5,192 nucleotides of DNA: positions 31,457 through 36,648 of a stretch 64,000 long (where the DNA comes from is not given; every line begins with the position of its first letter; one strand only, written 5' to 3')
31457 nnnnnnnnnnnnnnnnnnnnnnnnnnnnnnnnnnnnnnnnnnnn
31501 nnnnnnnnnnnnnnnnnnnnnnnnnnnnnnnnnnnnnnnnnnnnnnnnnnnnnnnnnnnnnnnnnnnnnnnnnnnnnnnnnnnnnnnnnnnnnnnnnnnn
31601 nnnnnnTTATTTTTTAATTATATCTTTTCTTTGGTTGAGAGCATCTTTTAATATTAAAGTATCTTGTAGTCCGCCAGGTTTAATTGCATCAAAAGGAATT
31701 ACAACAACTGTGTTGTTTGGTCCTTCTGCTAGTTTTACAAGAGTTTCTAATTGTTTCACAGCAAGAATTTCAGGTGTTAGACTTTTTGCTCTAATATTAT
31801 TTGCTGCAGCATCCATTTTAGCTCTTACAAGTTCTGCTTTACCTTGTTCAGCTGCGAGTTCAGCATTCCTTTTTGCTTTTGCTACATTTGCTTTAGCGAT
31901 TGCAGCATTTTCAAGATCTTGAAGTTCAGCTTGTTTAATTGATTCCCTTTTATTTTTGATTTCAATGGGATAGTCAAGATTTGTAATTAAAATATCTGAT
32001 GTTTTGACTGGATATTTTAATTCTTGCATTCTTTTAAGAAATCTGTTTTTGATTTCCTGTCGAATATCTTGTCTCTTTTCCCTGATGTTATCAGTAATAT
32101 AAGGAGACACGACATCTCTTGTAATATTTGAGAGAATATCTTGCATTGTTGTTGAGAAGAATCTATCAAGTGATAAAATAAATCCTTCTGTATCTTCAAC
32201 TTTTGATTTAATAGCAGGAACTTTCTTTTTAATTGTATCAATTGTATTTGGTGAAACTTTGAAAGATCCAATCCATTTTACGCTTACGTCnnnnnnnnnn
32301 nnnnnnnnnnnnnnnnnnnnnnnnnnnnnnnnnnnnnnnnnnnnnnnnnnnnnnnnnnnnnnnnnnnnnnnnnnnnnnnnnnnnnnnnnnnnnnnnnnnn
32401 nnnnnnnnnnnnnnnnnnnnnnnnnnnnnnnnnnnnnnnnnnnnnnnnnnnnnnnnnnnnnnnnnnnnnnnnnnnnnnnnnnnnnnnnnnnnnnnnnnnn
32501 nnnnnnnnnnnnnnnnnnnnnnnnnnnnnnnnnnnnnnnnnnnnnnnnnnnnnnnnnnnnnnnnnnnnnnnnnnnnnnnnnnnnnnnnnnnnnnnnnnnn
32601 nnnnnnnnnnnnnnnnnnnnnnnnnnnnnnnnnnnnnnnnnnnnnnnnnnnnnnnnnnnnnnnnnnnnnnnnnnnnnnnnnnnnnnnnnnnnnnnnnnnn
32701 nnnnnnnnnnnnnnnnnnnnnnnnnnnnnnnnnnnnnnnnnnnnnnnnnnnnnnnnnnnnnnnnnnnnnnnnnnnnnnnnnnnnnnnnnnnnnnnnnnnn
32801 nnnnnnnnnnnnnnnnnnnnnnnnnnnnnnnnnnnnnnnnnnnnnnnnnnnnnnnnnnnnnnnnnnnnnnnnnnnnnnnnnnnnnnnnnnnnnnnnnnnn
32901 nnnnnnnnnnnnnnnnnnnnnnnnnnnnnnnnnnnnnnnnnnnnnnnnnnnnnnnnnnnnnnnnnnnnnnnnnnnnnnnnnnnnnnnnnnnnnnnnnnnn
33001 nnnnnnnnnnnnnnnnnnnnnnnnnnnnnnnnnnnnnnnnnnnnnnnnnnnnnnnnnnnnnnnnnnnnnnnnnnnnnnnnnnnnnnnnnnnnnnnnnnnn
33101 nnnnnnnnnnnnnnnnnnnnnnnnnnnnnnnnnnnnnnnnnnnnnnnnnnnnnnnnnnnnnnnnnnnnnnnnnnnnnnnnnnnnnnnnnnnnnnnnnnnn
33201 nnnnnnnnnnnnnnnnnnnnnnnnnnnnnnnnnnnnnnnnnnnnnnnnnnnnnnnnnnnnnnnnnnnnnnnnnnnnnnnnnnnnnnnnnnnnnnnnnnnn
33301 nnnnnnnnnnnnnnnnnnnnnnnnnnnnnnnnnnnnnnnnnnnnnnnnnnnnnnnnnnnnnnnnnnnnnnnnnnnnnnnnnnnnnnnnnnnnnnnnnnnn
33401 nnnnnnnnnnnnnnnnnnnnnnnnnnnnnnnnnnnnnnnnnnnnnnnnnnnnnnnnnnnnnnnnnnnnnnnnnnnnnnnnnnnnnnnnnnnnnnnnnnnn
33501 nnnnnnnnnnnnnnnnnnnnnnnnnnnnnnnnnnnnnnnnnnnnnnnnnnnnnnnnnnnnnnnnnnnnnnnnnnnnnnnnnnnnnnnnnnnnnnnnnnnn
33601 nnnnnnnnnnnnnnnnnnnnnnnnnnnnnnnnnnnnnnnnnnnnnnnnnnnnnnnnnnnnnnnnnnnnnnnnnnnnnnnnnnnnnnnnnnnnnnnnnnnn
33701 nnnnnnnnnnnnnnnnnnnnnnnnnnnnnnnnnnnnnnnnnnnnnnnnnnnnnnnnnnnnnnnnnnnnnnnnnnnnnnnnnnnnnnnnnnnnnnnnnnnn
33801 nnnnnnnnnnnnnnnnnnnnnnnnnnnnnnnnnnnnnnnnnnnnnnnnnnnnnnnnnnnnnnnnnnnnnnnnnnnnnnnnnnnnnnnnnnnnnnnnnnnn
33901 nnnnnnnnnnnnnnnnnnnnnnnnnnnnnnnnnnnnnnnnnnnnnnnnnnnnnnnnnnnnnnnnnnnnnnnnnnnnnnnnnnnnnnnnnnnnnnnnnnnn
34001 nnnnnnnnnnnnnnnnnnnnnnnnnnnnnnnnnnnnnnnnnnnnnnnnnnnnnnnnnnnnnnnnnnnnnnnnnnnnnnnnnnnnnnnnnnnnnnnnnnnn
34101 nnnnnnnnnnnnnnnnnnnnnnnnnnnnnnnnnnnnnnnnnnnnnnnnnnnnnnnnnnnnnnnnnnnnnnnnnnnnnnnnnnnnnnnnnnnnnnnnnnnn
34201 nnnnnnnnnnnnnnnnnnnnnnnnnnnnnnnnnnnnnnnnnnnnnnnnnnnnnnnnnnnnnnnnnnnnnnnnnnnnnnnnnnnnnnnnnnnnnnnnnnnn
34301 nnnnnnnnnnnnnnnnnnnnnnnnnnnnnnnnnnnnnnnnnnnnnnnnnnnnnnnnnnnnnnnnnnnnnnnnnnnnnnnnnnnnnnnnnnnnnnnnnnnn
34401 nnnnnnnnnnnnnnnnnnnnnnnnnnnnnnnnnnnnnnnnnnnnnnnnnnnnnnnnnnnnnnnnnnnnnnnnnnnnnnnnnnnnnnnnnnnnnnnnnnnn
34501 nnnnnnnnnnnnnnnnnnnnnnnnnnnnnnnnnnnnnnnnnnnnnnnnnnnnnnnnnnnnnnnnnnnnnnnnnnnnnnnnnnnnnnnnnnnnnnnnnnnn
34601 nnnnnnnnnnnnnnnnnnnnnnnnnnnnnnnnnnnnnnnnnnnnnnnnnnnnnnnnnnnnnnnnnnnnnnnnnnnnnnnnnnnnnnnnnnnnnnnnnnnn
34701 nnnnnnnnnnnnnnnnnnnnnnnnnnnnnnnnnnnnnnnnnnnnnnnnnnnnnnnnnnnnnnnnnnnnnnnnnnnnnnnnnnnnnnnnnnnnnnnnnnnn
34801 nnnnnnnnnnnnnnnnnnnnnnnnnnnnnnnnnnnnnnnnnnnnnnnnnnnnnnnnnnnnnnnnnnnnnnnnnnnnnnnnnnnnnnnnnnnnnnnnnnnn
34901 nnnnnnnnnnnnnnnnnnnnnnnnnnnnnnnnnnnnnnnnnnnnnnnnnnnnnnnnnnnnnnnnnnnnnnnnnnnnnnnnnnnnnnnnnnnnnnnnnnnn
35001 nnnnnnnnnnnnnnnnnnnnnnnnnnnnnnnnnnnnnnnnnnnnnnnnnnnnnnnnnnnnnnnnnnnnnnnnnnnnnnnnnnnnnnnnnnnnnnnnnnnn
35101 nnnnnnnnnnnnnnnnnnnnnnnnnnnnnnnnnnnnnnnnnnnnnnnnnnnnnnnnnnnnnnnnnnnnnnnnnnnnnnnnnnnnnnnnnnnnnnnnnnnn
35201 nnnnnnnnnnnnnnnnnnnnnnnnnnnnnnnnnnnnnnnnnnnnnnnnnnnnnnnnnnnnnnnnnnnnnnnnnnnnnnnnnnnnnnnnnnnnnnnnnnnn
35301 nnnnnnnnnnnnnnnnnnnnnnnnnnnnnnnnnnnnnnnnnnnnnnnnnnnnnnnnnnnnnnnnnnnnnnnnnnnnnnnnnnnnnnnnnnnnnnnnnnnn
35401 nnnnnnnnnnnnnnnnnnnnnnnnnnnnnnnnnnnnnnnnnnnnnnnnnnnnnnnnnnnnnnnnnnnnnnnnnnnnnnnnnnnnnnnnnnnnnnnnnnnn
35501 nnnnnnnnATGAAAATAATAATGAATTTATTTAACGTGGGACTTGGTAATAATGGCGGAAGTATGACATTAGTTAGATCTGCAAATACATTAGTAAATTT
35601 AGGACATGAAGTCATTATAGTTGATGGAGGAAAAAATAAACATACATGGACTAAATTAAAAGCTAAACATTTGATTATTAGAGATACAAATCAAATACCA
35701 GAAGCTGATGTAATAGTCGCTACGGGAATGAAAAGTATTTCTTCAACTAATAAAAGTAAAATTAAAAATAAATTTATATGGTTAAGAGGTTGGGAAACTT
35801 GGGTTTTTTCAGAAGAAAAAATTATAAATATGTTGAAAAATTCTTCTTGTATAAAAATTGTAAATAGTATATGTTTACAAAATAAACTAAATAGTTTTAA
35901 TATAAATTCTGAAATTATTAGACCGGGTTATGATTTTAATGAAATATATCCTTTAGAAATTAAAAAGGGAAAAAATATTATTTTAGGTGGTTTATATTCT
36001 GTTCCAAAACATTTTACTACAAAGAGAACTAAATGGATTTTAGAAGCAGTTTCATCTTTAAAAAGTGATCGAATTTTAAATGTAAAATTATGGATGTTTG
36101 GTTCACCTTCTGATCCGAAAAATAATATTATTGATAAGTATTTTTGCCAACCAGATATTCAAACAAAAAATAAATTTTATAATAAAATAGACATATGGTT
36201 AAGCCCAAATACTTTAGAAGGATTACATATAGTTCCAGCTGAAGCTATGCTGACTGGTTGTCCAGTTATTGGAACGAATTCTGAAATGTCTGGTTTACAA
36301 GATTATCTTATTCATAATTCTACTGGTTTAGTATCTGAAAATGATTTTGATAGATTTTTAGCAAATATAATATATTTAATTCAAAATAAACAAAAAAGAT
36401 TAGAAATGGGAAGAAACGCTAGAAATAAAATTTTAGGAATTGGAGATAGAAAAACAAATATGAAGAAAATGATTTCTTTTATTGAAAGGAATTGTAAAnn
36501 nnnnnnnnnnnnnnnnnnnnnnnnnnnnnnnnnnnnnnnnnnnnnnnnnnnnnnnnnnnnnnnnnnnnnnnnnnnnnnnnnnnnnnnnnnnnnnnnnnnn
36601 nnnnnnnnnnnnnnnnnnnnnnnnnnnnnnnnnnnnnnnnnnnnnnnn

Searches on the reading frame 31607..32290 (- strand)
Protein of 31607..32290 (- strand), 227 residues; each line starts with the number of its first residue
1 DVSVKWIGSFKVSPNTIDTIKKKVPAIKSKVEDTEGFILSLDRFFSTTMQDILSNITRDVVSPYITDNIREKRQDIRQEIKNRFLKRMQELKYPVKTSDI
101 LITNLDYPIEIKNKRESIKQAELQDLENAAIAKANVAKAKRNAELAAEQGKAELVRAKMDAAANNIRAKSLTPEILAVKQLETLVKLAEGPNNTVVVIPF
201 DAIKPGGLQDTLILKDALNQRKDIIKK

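Call 55: search_protein_families(library=pfam, proteins=[window:31607-32290:-], max_evalue=0.001)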
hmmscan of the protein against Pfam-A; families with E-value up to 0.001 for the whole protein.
window:31607-32290:- (227 aa): 1 family
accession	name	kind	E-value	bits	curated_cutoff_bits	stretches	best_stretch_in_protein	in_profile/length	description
PF01145.31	Band_7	-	9.6e-07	29.5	23.6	1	30-134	69-172/176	SPFH domain / Band 7 family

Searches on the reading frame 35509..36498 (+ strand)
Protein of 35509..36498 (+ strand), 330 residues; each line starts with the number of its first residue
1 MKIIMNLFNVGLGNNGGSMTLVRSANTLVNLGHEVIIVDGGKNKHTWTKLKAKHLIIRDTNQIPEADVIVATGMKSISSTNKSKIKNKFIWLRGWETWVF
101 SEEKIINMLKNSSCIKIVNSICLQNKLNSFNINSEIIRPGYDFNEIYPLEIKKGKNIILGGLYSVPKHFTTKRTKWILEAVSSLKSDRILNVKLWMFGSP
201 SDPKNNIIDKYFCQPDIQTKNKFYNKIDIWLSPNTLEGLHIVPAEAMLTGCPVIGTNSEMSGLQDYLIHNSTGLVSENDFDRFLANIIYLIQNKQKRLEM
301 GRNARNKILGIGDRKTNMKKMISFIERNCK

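Call 43: search_protein_families(library=pfam, proteins=[window:35509-36498:+], max_evalue=0.001)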
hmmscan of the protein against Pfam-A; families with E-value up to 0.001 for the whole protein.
window:35509-36498:+ (330 aa): 2 families
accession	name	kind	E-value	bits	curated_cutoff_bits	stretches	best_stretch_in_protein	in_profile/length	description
PF00534.26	Glycos_transf_1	-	1.7e-14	54.2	26.4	1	164-306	20-171/172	Glycosyl transferases group 1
PF13692.12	Glyco_trans_1_4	-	8.7e-14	52.4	27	1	170-293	13-142/142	Glycosyl transferases group 1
